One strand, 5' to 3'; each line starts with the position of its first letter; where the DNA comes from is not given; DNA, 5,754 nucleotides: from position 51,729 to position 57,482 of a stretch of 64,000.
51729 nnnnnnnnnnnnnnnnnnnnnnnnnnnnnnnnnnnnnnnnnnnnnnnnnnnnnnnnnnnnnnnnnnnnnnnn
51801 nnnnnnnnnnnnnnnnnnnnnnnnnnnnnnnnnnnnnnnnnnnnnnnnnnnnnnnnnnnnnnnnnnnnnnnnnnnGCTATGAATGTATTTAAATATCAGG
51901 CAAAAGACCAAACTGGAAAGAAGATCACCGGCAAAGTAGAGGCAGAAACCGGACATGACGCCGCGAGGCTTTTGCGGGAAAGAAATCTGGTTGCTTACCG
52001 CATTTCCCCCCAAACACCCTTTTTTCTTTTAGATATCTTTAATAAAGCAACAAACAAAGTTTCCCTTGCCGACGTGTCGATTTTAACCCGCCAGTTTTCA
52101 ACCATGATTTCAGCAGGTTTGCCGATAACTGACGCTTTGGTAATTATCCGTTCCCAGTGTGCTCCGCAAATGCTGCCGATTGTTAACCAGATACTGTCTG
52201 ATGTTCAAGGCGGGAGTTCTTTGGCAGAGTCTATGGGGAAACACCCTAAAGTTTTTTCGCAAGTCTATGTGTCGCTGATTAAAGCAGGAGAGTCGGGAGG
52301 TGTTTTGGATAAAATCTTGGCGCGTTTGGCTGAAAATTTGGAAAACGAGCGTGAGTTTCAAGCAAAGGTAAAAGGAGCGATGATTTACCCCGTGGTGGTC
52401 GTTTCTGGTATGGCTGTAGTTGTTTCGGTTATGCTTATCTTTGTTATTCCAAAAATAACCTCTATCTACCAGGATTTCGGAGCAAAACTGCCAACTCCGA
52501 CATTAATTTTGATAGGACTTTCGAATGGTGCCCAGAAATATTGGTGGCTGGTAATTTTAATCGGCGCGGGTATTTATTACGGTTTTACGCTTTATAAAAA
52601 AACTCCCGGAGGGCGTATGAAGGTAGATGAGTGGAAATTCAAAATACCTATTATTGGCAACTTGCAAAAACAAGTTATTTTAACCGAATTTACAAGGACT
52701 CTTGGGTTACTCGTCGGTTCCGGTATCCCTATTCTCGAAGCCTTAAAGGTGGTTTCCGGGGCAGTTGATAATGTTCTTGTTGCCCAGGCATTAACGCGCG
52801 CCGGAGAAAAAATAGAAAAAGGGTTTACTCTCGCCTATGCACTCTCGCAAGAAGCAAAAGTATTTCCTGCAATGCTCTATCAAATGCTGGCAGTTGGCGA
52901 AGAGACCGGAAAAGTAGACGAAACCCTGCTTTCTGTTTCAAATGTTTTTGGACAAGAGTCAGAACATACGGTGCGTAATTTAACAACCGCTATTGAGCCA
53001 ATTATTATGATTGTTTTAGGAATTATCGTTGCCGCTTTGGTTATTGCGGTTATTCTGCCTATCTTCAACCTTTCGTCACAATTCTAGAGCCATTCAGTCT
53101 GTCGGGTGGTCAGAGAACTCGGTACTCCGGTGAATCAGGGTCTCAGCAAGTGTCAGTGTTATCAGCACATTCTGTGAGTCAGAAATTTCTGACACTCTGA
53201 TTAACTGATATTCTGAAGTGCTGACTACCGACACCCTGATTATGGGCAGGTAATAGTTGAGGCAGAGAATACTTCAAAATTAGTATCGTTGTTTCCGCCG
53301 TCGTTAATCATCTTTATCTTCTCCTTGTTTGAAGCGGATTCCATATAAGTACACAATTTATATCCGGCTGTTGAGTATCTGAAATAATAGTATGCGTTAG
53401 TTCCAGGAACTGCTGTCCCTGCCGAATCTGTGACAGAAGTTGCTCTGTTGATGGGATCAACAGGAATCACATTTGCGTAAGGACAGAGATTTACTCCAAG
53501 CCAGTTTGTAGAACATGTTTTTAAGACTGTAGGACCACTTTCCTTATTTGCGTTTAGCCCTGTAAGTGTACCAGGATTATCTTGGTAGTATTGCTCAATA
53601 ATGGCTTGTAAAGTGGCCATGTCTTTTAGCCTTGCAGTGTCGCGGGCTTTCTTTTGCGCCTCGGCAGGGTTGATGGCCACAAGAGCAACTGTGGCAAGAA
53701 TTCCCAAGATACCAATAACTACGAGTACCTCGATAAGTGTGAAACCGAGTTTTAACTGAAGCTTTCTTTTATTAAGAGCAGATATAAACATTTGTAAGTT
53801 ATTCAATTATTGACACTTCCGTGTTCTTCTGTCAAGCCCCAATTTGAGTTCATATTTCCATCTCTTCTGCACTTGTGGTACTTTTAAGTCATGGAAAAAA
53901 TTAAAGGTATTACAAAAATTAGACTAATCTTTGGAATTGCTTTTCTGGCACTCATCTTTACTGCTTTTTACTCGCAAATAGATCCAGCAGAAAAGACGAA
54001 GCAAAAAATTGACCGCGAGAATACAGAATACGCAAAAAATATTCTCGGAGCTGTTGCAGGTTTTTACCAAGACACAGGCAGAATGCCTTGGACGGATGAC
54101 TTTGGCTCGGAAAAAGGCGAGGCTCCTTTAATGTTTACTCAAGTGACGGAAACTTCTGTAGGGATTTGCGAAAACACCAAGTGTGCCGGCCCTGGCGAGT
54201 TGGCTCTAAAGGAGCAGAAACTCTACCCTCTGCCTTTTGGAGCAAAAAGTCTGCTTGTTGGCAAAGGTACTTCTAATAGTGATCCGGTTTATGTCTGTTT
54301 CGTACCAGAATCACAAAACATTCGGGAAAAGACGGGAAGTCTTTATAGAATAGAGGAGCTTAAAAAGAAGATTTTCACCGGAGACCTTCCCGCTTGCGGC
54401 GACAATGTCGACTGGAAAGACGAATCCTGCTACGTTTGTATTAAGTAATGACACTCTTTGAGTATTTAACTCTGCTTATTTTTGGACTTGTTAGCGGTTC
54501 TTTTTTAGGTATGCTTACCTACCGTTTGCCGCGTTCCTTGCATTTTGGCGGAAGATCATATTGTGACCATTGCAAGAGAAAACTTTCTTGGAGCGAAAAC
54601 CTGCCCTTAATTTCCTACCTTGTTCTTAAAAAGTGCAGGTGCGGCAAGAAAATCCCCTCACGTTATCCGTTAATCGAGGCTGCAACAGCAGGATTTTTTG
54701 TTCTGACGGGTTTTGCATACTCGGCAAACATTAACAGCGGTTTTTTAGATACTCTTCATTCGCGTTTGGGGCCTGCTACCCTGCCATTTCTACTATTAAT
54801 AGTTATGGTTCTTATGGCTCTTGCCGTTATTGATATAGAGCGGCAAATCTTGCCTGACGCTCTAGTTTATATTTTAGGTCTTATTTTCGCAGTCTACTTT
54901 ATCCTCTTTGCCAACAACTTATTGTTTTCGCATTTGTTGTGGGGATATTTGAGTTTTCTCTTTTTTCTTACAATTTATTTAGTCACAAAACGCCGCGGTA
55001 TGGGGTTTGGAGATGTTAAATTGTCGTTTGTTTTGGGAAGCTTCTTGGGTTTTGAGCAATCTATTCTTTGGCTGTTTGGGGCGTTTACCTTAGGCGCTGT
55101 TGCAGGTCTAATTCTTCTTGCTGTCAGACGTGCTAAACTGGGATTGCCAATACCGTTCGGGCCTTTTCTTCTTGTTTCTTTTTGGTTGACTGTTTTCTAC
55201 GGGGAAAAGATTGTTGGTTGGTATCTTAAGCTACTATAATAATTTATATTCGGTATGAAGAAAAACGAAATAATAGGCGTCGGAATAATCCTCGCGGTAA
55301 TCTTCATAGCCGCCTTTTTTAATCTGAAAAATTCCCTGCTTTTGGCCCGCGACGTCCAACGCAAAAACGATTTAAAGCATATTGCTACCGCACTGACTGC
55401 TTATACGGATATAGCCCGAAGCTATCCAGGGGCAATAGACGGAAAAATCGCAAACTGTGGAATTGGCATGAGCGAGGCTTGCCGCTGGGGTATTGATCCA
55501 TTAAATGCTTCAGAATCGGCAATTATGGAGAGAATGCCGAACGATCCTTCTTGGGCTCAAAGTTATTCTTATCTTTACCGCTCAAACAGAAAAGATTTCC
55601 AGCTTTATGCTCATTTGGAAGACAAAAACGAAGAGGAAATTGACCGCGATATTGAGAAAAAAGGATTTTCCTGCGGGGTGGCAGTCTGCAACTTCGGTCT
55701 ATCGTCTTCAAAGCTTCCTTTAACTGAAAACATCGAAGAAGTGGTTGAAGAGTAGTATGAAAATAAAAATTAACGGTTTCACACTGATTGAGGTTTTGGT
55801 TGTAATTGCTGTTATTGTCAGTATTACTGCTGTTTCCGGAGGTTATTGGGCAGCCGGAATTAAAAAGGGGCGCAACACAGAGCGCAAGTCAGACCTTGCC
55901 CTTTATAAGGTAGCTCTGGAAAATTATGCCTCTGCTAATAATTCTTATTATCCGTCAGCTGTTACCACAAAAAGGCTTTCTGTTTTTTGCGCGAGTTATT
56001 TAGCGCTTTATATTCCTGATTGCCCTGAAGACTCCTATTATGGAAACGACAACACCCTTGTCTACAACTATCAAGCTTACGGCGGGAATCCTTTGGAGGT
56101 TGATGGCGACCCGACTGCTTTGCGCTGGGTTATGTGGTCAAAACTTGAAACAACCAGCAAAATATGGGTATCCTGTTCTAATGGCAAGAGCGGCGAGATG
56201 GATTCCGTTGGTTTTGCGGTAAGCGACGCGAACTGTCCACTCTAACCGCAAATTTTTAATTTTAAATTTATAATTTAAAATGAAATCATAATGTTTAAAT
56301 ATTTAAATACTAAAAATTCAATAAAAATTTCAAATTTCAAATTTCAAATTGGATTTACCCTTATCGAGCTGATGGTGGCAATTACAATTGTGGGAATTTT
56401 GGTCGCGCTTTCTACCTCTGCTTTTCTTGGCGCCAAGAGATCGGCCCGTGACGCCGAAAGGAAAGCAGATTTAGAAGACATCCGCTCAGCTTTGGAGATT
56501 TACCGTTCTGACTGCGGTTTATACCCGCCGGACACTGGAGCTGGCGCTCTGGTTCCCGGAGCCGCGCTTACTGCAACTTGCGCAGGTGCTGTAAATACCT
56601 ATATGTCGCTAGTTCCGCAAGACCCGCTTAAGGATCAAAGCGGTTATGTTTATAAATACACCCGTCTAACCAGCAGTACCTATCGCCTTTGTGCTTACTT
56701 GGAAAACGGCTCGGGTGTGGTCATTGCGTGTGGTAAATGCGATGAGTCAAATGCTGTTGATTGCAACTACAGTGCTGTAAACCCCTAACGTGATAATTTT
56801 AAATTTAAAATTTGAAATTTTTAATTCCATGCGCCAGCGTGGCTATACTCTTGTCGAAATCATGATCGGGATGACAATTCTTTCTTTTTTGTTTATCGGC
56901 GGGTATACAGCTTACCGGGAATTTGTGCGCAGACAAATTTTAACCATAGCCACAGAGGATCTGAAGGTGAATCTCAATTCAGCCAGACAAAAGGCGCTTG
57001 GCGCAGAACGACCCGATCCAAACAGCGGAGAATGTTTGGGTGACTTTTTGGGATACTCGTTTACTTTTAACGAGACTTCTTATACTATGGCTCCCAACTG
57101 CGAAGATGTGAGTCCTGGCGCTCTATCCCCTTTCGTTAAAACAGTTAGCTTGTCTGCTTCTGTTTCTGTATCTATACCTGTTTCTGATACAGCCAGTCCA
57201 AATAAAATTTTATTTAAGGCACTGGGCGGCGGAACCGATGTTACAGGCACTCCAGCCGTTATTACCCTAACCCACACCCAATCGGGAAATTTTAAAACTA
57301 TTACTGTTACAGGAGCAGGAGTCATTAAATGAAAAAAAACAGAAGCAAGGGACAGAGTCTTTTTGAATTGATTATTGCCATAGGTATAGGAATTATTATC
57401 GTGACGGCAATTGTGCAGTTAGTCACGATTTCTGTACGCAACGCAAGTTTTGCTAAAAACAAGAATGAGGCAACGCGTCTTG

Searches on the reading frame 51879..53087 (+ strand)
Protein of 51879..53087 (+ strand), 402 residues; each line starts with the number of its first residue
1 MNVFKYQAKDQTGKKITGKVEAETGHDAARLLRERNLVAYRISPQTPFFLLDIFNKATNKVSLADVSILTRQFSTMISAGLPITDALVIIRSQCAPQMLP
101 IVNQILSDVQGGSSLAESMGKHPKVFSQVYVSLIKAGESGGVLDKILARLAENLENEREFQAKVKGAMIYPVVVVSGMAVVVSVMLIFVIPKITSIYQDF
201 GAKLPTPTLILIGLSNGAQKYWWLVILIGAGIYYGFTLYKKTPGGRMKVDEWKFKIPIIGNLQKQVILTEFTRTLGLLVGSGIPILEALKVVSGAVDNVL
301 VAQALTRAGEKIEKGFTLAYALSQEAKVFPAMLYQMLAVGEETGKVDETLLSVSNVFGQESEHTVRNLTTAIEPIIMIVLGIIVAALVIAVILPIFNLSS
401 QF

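Call 9: search_protein_families(library=ncbifam, proteins=[window:51879-53087:+], max_evalue=0.01)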
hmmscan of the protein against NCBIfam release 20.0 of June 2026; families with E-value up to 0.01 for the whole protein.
window:51879-53087:+ (402 aa): 6 families
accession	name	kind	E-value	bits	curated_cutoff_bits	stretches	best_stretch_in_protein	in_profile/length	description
TIGR02120.1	GspF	equivalog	1.8e-109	366.7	424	1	4-400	1-399/401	type II secretion system inner membrane protein GspF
NF052607.1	T4PiliAsmPilCThrm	equivalog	1.1e-101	340.9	700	1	1-399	1-401/406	type IV pilus assembly protein PilC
NF052606.1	T4PiliAsmPilCMyx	equivalog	3.9e-94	315.9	700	1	2-400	20-416/419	type IV pilus assembly protein PilC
NF007861.0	PRK10573.1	equivalog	1.3e-74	251.7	401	1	2-399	5-395/401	protein transport protein HofC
NF047826.1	T3SSXpsF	equivalog_domain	2.4e-69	234.1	650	1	1-400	1-402/405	type II secretion system protein XpsF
NF041012.2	T4P_ComGB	equivalog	3.3e-40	138.5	240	1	69-398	6-330/332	competence type IV pilus assembly protein ComGB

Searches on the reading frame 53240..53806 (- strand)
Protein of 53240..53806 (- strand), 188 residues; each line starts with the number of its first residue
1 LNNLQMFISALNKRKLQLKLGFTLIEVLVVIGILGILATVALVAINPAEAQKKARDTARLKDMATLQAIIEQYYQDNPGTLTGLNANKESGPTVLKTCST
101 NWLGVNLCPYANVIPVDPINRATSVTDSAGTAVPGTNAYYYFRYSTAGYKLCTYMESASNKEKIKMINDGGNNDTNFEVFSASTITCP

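Call 8: search_protein_families(library=pfam, proteins=[window:53240-53806:-], max_evalue=0.01)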
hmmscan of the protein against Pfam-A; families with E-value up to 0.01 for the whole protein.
window:53240-53806:- (188 aa): 1 family
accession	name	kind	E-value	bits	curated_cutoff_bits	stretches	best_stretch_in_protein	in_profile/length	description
PF07963.17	N_methyl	-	4.5e-06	26.5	21.2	1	21-42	6-27/27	Prokaryotic N-terminal methylation motif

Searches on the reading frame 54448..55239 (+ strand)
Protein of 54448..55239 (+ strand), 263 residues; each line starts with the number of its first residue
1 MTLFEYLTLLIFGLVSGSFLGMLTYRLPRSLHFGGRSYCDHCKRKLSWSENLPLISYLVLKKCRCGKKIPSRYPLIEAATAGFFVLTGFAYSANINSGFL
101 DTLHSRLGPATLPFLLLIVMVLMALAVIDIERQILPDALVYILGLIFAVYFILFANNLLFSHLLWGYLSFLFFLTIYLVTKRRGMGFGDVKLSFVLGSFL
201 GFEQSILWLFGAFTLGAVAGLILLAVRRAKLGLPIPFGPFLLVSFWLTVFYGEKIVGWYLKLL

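Call 8: search_protein_families(library=pfam, proteins=[window:54448-55239:+], max_evalue=0.01)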
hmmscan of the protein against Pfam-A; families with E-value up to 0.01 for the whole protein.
window:54448-55239:+ (263 aa): 2 families
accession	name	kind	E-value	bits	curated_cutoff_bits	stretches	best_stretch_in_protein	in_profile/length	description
PF06750.18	A24_N_bact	-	5.6e-22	78.1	23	1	11-88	1-81/84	Bacterial Peptidase A24 N-terminal domain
PF01478.23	Peptidase_A24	-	7.5e-16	58.9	26.5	1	116-220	1-103/104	Type IV leader peptidase family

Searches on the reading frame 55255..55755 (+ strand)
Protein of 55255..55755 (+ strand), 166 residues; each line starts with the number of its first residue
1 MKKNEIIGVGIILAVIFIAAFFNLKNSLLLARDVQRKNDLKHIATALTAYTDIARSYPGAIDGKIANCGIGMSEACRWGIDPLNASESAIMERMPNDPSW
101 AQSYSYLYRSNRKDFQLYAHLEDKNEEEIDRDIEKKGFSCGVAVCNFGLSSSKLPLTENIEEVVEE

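Call 8: search_protein_families(library=pfam, proteins=[window:55255-55755:+], max_evalue=0.01)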
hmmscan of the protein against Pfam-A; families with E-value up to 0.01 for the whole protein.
window:55255-55755:+ (166 aa): 1 family
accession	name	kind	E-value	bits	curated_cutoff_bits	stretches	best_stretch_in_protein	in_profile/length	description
PF08334.16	T2SSG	-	8.2e-05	23.1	21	1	31-132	9-104/108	Type II secretion system (T2SS), protein G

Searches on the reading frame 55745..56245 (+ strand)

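Call 8: search_protein_families(library=pfam, proteins=[window:55745-56245:+], max_evalue=0.01)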
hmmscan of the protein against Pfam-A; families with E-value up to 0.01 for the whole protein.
window:55745-56245:+ (166 aa): 1 family
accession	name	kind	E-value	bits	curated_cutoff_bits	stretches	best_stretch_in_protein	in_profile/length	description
PF07963.17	N_methyl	-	5.1e-05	23.1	21.2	1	10-27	5-22/27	Prokaryotic N-terminal methylation motif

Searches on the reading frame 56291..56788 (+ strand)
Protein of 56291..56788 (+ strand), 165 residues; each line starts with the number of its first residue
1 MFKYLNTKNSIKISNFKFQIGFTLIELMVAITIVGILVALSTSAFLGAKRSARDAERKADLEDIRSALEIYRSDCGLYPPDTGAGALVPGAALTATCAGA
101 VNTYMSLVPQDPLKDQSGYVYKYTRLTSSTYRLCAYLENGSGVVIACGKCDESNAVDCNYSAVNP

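Call 8: search_protein_families(library=pfam, proteins=[window:56291-56788:+], max_evalue=0.01)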
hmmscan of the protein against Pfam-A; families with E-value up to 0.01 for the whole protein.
window:56291-56788:+ (165 aa): 2 families
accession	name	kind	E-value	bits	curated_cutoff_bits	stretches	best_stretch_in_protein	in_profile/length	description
PF07963.17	N_methyl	-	1.3e-07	31.3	21.2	1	19-40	4-25/27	Prokaryotic N-terminal methylation motif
PF08334.16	T2SSG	-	2.2e-06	28.1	21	1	46-125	3-80/108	Type II secretion system (T2SS), protein G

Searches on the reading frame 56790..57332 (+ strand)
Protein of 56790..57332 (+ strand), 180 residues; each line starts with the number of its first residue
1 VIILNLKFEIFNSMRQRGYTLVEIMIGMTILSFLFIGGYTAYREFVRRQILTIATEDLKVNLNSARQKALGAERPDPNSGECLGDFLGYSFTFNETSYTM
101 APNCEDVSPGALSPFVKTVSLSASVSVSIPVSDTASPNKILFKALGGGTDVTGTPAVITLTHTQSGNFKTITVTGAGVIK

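Call 8: search_protein_families(library=pfam, proteins=[window:56790-57332:+], max_evalue=0.01)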
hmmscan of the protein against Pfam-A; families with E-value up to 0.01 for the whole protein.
window:56790-57332:+ (180 aa): 2 families
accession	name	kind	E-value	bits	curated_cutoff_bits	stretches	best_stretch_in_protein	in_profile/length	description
PF07963.17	N_methyl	-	1.1e-07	31.6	21.2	1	14-38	2-26/27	Prokaryotic N-terminal methylation motif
PF07125.16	DUF1378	-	0.0073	16.9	25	0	33-59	19-45/59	Protein of unknown function (DUF1378)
